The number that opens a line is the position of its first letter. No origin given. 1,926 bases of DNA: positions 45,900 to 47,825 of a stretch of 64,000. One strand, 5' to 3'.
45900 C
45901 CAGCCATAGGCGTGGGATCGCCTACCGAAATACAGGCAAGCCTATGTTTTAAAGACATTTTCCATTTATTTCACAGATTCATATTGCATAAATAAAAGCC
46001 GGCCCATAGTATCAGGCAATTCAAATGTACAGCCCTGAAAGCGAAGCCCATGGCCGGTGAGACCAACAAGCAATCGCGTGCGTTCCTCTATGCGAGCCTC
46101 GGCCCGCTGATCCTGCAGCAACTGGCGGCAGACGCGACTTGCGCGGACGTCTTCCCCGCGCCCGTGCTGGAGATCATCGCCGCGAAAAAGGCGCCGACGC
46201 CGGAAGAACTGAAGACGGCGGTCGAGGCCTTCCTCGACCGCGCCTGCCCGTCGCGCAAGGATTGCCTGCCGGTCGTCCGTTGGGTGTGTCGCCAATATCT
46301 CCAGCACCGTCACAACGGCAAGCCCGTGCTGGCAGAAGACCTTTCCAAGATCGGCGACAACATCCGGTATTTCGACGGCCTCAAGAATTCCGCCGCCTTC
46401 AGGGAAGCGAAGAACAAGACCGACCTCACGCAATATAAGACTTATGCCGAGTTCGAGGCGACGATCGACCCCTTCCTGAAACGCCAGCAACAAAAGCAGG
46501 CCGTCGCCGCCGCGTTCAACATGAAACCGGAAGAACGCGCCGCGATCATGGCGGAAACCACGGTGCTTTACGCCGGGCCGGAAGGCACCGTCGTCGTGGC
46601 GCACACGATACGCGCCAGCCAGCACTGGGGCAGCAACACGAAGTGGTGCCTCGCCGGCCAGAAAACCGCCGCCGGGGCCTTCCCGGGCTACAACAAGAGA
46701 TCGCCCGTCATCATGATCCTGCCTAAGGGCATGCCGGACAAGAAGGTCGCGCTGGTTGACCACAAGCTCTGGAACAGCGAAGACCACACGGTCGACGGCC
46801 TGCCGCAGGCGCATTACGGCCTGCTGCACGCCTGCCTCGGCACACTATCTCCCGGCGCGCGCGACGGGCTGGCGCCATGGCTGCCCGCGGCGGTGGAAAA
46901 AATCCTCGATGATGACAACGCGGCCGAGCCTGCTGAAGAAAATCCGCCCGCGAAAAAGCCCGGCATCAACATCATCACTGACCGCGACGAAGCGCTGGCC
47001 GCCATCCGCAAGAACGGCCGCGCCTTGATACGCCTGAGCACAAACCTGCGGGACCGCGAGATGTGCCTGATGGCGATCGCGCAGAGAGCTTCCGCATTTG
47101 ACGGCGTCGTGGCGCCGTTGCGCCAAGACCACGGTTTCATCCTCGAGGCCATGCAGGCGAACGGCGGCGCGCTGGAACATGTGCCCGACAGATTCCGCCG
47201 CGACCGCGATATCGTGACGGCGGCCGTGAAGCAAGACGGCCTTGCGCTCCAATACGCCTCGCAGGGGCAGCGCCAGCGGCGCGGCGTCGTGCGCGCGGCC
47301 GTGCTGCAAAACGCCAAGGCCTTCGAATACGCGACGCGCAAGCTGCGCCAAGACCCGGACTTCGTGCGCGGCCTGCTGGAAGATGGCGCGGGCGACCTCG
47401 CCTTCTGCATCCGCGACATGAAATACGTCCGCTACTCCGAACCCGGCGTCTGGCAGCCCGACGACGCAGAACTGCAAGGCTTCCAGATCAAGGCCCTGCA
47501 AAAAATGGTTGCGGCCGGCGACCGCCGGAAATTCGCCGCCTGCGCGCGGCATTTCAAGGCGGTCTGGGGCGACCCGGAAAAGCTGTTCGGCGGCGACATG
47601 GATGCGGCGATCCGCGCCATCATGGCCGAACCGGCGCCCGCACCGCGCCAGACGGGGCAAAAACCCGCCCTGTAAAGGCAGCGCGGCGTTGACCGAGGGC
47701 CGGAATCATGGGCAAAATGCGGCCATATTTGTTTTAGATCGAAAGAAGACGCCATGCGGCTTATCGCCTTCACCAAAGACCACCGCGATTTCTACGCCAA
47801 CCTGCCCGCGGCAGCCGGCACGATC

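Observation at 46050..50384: Block of three large uncharacterised genes (DUF4116-repeat protein, NTase-like/NDK-like fusion, LPS-kinase-like protein): best candidate for an undescribed system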

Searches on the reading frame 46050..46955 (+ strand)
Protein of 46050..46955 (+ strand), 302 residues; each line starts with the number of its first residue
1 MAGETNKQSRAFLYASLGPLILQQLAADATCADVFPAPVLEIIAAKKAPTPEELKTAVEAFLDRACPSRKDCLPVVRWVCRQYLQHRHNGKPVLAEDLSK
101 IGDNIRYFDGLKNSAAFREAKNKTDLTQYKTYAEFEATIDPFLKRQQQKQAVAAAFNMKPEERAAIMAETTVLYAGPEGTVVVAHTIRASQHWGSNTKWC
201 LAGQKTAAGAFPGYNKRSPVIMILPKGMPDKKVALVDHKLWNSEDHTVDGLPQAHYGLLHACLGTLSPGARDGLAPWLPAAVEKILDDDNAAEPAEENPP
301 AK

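Call 74: search_protein_families(library=pfam, proteins=[window:46050-46955:+], max_evalue=0.01)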
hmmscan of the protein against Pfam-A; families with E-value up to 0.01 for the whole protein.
window:46050-46955:+ (302 aa): 0 families

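Call 81: search_solved_structures(query=window:46050-46955:+, max_evalue=1)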
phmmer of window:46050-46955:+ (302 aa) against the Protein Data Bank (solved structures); distinct sequences matched with E-value up to 1: 1.
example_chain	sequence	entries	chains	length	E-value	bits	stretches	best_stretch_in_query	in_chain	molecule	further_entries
9q75_B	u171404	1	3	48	0.89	11.9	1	59-89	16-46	Eukaryotic translation initiation factor 4 gamma 1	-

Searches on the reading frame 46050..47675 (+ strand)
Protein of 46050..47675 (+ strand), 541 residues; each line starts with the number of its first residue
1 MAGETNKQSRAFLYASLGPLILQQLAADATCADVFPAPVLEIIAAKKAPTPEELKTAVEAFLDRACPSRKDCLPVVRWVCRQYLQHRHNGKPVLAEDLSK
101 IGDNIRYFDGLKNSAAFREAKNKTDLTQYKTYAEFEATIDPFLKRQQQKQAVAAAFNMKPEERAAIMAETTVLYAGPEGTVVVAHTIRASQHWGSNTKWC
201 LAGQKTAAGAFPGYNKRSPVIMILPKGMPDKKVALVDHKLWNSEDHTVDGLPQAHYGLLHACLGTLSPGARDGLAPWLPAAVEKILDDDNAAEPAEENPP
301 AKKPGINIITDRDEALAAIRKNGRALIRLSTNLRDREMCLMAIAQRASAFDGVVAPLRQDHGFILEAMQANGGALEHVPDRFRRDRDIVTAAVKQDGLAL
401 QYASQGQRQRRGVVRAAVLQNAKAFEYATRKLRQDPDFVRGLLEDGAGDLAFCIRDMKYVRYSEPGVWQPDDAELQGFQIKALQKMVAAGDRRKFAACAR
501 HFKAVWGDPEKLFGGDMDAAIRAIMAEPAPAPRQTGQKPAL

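Call 3: search_protein_families(library=pfam, proteins=[window:46050-47675:+], max_evalue=1)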
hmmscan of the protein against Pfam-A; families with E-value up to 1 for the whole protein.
window:46050-47675:+ (541 aa): 1 family
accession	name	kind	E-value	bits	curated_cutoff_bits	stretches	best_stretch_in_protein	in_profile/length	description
PF13475.11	DUF4116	-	2.3e-27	94.7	24.9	3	363-404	4-45/49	Domain of unknown function (DUF4116)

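Call 4: search_protein_families(library=ncbifam, proteins=[window:46050-47675:+], max_evalue=1)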
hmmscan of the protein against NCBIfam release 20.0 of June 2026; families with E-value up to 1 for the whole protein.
window:46050-47675:+ (541 aa): 0 families

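Call 5: search_protein_families(library=padloc, proteins=[window:46050-47675:+], max_evalue=1)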
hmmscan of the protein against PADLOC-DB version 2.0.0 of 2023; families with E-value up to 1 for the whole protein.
window:46050-47675:+ (541 aa): 0 families

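Call 31: find_homologous_proteins(query=window:46050-47675:+)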
Query window:46050-47675:+ (541 aa): 19 proteins with E <= 0.001 among 8000 candidates.
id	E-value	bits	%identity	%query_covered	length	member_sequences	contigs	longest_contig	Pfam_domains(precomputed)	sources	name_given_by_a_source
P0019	0.0e+0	1233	100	100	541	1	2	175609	PF13475.12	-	-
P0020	6.9e-140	485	41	81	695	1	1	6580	PF13475.12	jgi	jgi:hypothetical protein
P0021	3.6e-128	446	41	95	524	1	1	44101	PF13475.12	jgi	jgi:hypothetical protein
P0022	3.1e-122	427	38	95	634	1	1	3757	PF13475.12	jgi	jgi:hypothetical protein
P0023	1.9e-120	421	39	97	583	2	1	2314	PF13475.12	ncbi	-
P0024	5.4e-98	347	38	97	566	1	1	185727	PF13475.12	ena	-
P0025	3.1e-91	325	36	99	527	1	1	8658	PF13475.12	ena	-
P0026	5.2e-88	314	34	96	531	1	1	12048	-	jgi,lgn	-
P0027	7.5e-44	168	42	24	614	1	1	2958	PF13475.12,PF24755.3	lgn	-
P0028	2.3e-34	137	38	24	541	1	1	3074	PF13475.12,PF03756.20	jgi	jgi:hypothetical protein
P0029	1.4e-33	134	37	25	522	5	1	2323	PF13475.12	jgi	-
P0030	3.8e-26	110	39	22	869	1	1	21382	PF13475.12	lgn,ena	-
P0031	1.1e-25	108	41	23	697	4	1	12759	PF13475.12,PF06840.18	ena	-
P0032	8.7e-19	86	35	29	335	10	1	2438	PF13475.12,PF02617.23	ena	-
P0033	9.1e-17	79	36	20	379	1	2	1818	PF13475.12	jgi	jgi:hypothetical protein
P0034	5.3e-16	76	35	19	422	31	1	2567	PF13475.12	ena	-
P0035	2.7e-13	67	38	24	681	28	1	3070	PF13475.12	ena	-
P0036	3.4e-7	47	30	26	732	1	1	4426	PF13475.12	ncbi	-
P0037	1.7e-6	45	29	23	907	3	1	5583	PF13475.12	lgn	-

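Call 32: search_protein_families(library=phrogs, proteins=[window:46050-47675:+], max_evalue=0.1)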
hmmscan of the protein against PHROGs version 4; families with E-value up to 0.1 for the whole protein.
window:46050-47675:+ (541 aa): 1 family
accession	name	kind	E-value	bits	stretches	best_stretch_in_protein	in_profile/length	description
phrog_31839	-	unknown function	1.7e-17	64.3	1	317-437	116-238/421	-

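Call 35: find_encoding_contigs(protein=P0024, flank=8000, max_places=2)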
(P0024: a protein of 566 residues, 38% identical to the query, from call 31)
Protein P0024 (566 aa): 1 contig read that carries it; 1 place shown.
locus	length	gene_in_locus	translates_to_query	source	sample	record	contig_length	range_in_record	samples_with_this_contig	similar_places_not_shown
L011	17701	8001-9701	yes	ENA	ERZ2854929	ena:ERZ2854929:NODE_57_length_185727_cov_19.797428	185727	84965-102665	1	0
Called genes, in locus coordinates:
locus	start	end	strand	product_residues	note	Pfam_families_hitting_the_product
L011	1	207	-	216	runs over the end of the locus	PF00702:Hydrolase, PF13419:HAD_2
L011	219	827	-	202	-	PF21176:RecR_HhH, PF13662:Toprim_4, PF01751:Toprim (weak), PF21175:RecR_C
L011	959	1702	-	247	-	PF00970:FAD_binding_6, PF00175:NAD_binding_1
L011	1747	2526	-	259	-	PF18821:LPD7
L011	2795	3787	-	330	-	PF18821:LPD7 (weak)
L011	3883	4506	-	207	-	PF03548:LolA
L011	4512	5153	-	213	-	-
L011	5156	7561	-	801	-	PF13491:FtsK_4TM, PF17854:FtsK_alpha, PF01580:FtsK_SpoIIIE, PF09397:FtsK_gamma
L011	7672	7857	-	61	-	-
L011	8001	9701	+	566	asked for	PF13475:DUF4116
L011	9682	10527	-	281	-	PF00800:PDT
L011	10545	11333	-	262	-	-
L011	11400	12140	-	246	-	PF02348:CTP_transf_3, PF12804:NTP_transf_3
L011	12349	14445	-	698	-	PF22745:Nlig-Ia, PF01653:DNA_ligase_aden, PF03120:OB_DNA_ligase, PF03119:DNA_ligase_ZBD, PF14520:HHH_5 (faint), PF12826:HHH_2, PF00533:BRCT, PF12738:PTCB-BRCT (faint)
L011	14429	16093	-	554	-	PF02463:SMC_N, PF13476:AAA_23, PF13555:AAA_29 (faint), PF13304:AAA_21 (faint)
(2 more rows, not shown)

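Call 36: find_encoding_contigs(protein=P0021, flank=8000, max_places=2)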
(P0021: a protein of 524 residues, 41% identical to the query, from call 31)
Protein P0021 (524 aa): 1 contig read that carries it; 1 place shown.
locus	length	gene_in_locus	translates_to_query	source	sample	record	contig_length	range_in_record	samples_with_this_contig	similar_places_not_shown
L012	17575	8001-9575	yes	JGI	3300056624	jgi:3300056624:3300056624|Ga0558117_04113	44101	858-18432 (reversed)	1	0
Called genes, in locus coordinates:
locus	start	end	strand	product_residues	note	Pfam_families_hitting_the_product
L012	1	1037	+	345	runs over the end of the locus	PF01266:DAO (faint), PF03486:HI0933_like (faint), PF07992:Pyr_redox_2, PF13738:Pyr_redox_3, PF00070:Pyr_redox (weak)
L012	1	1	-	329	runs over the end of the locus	PF03618:Kinase-PPPase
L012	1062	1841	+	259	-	-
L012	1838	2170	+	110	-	PF00111:Fer2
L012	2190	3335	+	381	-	PF02912:Phe_tRNA-synt_N, PF01409:tRNA-synt_2d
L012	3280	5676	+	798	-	PF01588:tRNA_bind, PF03483:B3_4, PF03484:B5, PF17759:tRNA_synthFbeta, PF03147:FDX-ACB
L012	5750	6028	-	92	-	-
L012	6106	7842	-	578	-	PF00501:AMP-binding, PF13193:AMP-binding_C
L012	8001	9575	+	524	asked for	PF13475:DUF4116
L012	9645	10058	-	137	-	PF02107:FlgH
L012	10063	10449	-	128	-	PF02107:FlgH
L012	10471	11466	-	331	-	PF13144:ChapFlgA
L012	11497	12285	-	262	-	PF00460:Flg_bb_rod, PF22692:LlgE_F_G_D1, PF06429:Flg_bbr_C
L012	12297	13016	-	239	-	PF00460:Flg_bb_rod, PF22692:LlgE_F_G_D1, PF06429:Flg_bbr_C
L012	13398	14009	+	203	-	PF03748:FliL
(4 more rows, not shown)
